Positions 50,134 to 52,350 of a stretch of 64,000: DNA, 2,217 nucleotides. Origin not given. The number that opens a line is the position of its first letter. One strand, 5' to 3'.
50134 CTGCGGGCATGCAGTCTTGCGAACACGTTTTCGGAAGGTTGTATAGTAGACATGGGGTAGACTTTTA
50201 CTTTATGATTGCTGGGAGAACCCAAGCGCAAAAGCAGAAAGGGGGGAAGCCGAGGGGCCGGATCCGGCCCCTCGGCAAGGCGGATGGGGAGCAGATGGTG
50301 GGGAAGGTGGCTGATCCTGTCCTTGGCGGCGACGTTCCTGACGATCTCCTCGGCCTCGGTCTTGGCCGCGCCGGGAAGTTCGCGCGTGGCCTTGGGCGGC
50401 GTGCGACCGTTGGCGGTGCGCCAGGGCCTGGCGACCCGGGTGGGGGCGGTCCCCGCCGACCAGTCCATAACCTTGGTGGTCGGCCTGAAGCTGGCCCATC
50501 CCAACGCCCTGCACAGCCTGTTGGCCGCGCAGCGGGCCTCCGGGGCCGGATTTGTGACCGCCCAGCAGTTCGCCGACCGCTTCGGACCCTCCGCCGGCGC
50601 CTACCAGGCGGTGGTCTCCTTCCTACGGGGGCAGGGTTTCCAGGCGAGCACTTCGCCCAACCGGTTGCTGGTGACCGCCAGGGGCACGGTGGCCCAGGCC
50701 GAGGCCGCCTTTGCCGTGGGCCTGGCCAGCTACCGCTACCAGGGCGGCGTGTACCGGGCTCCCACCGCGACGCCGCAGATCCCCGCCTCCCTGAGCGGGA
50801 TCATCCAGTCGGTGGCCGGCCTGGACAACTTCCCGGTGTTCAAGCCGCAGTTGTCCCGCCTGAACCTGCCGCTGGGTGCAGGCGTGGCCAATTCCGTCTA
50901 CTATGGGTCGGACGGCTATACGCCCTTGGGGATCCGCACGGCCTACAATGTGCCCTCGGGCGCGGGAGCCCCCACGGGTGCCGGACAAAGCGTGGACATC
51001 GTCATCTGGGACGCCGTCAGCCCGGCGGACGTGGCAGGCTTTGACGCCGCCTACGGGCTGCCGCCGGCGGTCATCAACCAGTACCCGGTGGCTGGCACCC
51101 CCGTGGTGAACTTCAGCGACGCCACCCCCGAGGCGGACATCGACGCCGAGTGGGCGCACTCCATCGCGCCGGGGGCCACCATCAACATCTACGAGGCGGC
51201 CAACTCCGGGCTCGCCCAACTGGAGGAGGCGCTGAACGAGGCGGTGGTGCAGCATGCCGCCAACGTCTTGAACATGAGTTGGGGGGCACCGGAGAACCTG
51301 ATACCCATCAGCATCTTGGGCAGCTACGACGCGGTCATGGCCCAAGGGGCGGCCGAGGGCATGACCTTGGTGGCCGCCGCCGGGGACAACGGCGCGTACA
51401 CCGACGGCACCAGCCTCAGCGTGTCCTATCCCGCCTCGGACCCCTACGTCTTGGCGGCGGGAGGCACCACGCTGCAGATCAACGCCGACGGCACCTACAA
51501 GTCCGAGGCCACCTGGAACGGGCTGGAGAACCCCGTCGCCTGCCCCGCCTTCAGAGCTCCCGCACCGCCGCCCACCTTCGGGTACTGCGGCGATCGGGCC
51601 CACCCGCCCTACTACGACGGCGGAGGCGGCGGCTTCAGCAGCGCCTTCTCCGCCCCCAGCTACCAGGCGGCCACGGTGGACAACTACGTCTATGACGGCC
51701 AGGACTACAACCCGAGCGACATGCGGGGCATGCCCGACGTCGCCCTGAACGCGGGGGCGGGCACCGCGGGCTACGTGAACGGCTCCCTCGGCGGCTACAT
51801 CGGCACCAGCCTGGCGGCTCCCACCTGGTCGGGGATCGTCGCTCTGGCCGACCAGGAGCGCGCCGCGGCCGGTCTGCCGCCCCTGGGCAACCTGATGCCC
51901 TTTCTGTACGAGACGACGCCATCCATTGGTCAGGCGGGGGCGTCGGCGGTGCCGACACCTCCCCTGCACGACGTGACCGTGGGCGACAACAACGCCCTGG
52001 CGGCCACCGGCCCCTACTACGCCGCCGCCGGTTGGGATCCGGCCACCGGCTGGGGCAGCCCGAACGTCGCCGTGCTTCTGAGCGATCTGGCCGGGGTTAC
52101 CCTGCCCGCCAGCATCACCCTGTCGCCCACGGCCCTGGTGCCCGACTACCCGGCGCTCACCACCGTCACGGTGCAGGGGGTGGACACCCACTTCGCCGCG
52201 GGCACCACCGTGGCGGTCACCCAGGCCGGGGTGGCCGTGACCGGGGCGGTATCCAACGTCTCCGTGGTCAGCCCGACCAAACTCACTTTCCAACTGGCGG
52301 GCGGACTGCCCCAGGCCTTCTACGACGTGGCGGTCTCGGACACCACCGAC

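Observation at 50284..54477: Single polypeptide combining two unrelated acid-protease families (sedolisin S53 and G1 eqolisin-like) separated by five Big_1 domains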

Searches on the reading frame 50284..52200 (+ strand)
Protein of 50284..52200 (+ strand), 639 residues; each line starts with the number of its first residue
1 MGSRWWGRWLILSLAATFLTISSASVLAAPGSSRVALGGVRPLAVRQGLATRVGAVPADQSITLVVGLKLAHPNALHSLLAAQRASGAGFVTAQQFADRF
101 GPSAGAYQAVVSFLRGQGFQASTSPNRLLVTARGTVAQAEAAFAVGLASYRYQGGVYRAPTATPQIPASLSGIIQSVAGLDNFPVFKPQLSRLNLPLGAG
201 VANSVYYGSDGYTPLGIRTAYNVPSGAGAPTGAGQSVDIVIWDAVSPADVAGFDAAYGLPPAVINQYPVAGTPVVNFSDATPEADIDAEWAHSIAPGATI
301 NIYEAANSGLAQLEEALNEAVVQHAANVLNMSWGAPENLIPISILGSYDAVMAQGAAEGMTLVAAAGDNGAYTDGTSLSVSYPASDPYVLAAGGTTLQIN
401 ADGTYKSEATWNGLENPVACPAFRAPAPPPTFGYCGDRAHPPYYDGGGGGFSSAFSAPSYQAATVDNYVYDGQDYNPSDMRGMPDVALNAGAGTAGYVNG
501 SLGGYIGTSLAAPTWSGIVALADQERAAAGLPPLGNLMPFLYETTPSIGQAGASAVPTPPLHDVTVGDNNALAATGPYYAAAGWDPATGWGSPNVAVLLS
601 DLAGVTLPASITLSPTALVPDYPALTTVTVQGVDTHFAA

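Call 7: search_solved_structures(query=window:50284-52200:+, max_evalue=0.001, show_alignments=2)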
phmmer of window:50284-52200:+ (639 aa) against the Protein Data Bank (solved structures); distinct sequences matched with E-value up to 0.001: 15.
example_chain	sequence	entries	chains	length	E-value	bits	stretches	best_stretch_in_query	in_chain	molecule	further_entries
1t1e_A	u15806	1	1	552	3e-40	141.8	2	50-413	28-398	kumamolisin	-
1t1g_A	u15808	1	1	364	2.5e-28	102.5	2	211-413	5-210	kumamolisin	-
1gt9_1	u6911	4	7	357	3.2e-28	102.1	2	211-413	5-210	KUMAMOLYSIN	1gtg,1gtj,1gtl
1sio_A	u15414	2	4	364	1e-26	97.1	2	211-413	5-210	kumamolisin-As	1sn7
1t1i_A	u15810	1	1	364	2.8e-26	95.7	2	211-413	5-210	kumamolisin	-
1siu_A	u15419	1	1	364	3.5e-26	95.4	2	211-413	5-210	kumamolisin-As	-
1zvj_A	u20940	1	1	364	4.8e-26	94.9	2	211-413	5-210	kumamolisin-As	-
1zvk_A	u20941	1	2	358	2e-25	92.8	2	211-413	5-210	kumamolisin-As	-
3edy_A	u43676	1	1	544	2.7e-25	92.5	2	447-602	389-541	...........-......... 1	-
3ee6_A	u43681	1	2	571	2.9e-25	92.3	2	447-602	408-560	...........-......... 1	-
4ne7_A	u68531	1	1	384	2.4e-24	89.3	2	211-413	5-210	Kumamolisin-As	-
1nlu_A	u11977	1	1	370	4.2e-19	72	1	210-414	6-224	SEDOLISIN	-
1ga1_A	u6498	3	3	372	4.2e-19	72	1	210-414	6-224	SERINE-CARBOXYL PROTEINASE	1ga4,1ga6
6m8w_A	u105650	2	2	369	4.3e-19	71.9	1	210-414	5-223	SEDOLISIN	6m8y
6m9c_A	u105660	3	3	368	4.4e-19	71.9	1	211-414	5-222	SEDOLISIN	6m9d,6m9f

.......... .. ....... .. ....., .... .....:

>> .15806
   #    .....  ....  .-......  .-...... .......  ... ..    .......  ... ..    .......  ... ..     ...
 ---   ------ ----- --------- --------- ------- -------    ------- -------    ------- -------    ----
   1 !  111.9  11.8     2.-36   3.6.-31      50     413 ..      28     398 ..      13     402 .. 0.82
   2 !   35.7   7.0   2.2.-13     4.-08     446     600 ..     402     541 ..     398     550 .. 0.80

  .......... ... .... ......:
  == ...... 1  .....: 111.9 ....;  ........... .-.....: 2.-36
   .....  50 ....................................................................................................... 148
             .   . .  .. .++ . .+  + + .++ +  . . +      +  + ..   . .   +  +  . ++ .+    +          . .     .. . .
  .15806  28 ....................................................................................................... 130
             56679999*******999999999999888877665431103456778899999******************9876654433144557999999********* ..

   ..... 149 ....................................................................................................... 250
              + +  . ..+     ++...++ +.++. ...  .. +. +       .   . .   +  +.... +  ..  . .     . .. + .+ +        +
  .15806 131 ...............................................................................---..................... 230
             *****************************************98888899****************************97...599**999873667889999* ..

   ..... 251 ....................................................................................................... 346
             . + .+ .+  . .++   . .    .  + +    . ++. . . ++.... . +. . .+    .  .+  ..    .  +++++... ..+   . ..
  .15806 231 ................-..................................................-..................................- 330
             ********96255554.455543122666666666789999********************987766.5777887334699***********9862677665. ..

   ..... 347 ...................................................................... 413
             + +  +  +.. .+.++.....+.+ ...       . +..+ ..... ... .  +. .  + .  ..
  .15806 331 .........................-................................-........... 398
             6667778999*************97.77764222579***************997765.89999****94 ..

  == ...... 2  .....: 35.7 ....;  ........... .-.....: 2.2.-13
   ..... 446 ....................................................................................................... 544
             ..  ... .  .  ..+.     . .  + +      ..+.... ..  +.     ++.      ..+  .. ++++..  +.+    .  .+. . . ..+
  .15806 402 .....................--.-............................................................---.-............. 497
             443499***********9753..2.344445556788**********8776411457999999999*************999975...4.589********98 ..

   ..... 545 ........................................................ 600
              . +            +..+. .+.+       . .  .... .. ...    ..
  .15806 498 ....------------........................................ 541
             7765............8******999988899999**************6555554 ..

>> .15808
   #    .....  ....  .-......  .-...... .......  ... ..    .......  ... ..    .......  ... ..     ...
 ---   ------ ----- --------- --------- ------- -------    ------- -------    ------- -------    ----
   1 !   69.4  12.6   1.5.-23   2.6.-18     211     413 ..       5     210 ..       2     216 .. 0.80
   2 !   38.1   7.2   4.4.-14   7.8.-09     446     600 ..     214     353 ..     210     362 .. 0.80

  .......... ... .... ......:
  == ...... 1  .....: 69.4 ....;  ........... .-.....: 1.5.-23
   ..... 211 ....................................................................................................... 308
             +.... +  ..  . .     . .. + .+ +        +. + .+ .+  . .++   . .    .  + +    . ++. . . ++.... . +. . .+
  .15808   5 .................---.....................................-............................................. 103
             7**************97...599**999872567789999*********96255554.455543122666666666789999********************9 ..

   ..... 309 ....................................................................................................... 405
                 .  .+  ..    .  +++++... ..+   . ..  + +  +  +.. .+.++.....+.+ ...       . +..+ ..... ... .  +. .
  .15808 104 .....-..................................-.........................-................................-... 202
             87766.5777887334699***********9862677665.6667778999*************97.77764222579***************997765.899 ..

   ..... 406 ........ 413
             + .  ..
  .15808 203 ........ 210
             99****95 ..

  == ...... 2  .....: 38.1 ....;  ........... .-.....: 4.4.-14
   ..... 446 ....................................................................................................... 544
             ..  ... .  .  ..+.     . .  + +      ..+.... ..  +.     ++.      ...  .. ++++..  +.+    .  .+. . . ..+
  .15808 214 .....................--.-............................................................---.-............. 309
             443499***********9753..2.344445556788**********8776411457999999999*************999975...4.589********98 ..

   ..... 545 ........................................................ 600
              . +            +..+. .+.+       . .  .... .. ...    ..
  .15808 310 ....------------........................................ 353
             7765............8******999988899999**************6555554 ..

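Call 13: find_related_loci(query=window:50284-52200:+, collection=genome_contigs, flank=8000)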
Query window:50284-52200:+ (639 aa) in genome_contigs; peptide patterns used: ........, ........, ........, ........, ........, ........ (x = any residue, [..] = any of these).
115 stretches matched a pattern; 7 encode a relative of the query (tblastn E <= 1e-3); 7 distinct loci.
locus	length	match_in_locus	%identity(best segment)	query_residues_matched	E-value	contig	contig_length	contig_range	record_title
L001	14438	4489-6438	27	38-607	5e-35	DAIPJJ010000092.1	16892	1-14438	MAG TPA_asm: Terriglobales bacterium isolate CTOTU9907 NODE_220_length_16892_cov_5.116648, whole genome shotgun sequence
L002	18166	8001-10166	27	35-630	2e-29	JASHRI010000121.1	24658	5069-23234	MAG: Candidatus Acidiferrales bacterium isolate JOPF097 JOPF_AWAY_contig_322494, whole genome shotgun sequence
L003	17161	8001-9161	27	134-593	2e-23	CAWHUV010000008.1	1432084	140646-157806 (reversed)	MAG: Candidatus Eremiobacteraeota bacterium isolate MFD03346.bin.3.111 genome assembly, contig: contig_8558, whole genom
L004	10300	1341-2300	29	208-603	2e-23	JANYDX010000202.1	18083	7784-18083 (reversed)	MAG: Verrucomicrobia bacterium isolate 336R_metabinner_92 336R_k141_136966, whole genome shotgun sequence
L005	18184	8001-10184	25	38-612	1e-20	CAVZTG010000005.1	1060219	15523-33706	MAG: Terriglobales bacterium isolate MFD09671.bin.2.91 genome assembly, contig: contig_27235, whole genome shotgun seque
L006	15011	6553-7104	29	211-400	5e-10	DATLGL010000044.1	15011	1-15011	MAG TPA_asm: Acidimicrobiales bacterium isolate SMAG_U13613 k141_9437, whole genome shotgun sequence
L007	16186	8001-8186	36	322-395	1e-4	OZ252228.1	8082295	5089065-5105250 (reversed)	MAG: Candidatus Latescibacterota bacterium isolate 2d5a3a6b-ac94-4199-888f-c4fbb53c5f42 genome assembly, chromosome: 1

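Call 20: find_homologous_proteins(query=window:50284-52200:+, max_evalue=1e-10)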
Query window:50284-52200:+ (639 aa): 182 proteins with E <= 1e-10 among 8000 candidates; the best 120 are listed.
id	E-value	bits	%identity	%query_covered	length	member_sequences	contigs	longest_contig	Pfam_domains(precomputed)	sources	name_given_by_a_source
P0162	1.5e-72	263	37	88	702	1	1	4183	PF09286.17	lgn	-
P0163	2.2e-62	230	33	86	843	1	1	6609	PF09286.17,PF00041.28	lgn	-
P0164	1.2e-59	221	33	89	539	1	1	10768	PF09286.17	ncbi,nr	ncbi:MAG TPA: S53 family peptidase [Gammaproteobacteria bacterium]|nr:S53 family peptidase [Gammapro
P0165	2.4e-59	220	36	87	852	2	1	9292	PF09286.17,PF13620.13,PF00082.28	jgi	jgi:subtilase family serine protease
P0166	9.1e-57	211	34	87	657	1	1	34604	PF09286.17,PF02369.23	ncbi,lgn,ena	-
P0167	1.1e-54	204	34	85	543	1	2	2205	PF09286.17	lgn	-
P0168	1.6e-54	204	32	94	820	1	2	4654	PF09286.17,PF17963.8,PF17892.8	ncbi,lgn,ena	-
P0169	1.8e-54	204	32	93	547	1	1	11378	PF09286.17,PF00082.28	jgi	jgi:kumamolisin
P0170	1.8e-54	204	32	94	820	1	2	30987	PF09286.17,PF17963.8,PF17892.8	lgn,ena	-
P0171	4.3e-54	203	32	94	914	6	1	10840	PF09286.17,PF17963.8,PF17892.8,PF17803.8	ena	-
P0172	9.3e-54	201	32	93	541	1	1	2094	PF09286.17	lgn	-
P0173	3.5e-53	200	32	92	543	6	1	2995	PF09286.17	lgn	-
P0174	5.0e-50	189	36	88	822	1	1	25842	PF09286.17,PF13620.13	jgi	-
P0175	5.6e-48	182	32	85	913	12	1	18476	PF09286.17,PF17963.8,PF17892.8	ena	-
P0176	3.7e-47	180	32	81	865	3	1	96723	PF09286.17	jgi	jgi:cytochrome c biogenesis protein CcdA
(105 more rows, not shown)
